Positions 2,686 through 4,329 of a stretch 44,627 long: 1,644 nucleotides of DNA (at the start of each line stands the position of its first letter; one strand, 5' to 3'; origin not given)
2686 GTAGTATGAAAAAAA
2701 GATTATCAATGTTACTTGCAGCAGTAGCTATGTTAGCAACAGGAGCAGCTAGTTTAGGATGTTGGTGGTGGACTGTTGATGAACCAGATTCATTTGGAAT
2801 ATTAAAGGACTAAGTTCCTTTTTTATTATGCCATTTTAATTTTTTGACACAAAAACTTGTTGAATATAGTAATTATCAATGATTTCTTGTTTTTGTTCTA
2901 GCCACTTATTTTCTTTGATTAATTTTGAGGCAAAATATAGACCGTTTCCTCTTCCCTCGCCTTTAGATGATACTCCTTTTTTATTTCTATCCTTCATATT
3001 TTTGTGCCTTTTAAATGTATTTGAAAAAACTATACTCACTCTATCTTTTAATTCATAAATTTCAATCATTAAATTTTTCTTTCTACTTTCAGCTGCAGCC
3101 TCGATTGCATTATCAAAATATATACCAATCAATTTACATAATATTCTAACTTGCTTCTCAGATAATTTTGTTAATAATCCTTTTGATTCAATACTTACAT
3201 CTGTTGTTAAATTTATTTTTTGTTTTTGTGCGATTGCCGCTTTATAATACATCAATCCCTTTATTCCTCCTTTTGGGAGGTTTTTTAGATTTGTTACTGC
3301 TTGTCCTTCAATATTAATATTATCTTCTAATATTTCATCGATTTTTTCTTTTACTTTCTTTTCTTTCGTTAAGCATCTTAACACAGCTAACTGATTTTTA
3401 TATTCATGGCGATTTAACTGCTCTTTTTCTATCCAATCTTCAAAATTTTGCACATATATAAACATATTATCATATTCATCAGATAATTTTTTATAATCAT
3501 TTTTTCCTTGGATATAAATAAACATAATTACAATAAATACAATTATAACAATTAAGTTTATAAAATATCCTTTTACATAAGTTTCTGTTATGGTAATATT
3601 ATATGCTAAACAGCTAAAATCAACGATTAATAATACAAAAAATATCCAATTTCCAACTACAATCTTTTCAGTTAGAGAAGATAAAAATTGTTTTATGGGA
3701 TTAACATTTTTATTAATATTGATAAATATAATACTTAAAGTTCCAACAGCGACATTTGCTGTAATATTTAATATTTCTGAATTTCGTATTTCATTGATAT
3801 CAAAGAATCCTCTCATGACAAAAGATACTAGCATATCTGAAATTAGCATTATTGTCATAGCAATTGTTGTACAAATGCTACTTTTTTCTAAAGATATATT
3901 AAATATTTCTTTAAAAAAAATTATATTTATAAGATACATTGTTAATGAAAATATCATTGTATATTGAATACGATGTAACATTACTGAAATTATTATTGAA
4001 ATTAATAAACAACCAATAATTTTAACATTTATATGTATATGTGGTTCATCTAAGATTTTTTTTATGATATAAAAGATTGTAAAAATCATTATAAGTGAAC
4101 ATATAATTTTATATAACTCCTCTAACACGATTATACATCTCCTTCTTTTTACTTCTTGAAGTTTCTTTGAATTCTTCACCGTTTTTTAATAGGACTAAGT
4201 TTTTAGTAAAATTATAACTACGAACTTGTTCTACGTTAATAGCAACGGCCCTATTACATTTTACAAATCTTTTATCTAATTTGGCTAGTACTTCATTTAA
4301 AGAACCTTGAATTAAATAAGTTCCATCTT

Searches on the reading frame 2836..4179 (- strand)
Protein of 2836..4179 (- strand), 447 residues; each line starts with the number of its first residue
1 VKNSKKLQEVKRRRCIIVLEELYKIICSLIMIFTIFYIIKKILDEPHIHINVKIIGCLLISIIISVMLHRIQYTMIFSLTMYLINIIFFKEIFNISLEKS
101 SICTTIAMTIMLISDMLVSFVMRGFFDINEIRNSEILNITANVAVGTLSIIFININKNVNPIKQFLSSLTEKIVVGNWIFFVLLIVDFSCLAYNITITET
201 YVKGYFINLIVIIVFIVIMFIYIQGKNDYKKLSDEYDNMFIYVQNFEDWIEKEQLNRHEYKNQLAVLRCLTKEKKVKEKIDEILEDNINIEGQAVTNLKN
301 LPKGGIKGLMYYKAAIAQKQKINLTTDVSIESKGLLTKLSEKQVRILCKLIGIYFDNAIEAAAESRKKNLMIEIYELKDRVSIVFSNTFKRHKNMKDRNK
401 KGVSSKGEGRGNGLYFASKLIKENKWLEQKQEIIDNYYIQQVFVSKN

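Call 3: search_protein_families(library=pfam, proteins=[window:2836-4179:-], max_evalue=1)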
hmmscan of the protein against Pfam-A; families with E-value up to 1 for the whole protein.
window:2836-4179:- (447 aa): 3 families
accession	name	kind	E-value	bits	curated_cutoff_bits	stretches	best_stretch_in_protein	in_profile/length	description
PF14501.12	HATPase_c_5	-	7.4e-07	29.5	22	1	347-424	6-82/102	GHKL domain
PF07130.17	YebG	-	0.018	15.4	27.5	1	228-262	20-54/74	YebG protein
PF12006.13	DUF3500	-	0.26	11.2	27.2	1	259-389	156-251/297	Protein of unknown function (DUF3500)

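Call 4: search_protein_families(library=ncbifam, proteins=[window:2836-4179:-], max_evalue=1)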
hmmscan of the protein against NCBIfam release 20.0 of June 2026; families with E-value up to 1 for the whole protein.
window:2836-4179:- (447 aa): 3 families
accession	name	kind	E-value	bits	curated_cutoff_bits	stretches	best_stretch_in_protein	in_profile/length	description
NF008298.1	PRK11086.1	subfamily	2.4e-12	46.1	520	1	254-423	334-502/529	DcuS/MalK family sensor histidine kinase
NF046015.1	HisKinAgrCStaph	equivalog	7.6e-11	41.8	500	1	34-442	7-414/414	quorum-sensing sensor histidine kinase AgrC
NF041788.1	anti-phage_ZorB1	equivalog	0.018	14.5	400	1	334-382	176-224/243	type I Zorya anti-phage system protein ZorB1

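Call 41: search_solved_structures(query=window:2836-4128:-, max_evalue=0.01, show_alignments=1)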
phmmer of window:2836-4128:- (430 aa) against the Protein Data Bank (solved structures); distinct sequences matched with E-value up to 0.01: 2.
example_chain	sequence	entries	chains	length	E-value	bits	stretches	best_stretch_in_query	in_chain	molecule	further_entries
6e52_A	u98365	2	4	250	1.9e-09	40.4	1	211-427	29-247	Staphylococcus aureus AgrC histidine kinase module fused to Saccharomyces cerevisiae GCN4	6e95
4bxi_A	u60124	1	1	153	2.3e-07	33.5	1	279-427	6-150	ACCESSORY GENE REGULATOR PROTEIN C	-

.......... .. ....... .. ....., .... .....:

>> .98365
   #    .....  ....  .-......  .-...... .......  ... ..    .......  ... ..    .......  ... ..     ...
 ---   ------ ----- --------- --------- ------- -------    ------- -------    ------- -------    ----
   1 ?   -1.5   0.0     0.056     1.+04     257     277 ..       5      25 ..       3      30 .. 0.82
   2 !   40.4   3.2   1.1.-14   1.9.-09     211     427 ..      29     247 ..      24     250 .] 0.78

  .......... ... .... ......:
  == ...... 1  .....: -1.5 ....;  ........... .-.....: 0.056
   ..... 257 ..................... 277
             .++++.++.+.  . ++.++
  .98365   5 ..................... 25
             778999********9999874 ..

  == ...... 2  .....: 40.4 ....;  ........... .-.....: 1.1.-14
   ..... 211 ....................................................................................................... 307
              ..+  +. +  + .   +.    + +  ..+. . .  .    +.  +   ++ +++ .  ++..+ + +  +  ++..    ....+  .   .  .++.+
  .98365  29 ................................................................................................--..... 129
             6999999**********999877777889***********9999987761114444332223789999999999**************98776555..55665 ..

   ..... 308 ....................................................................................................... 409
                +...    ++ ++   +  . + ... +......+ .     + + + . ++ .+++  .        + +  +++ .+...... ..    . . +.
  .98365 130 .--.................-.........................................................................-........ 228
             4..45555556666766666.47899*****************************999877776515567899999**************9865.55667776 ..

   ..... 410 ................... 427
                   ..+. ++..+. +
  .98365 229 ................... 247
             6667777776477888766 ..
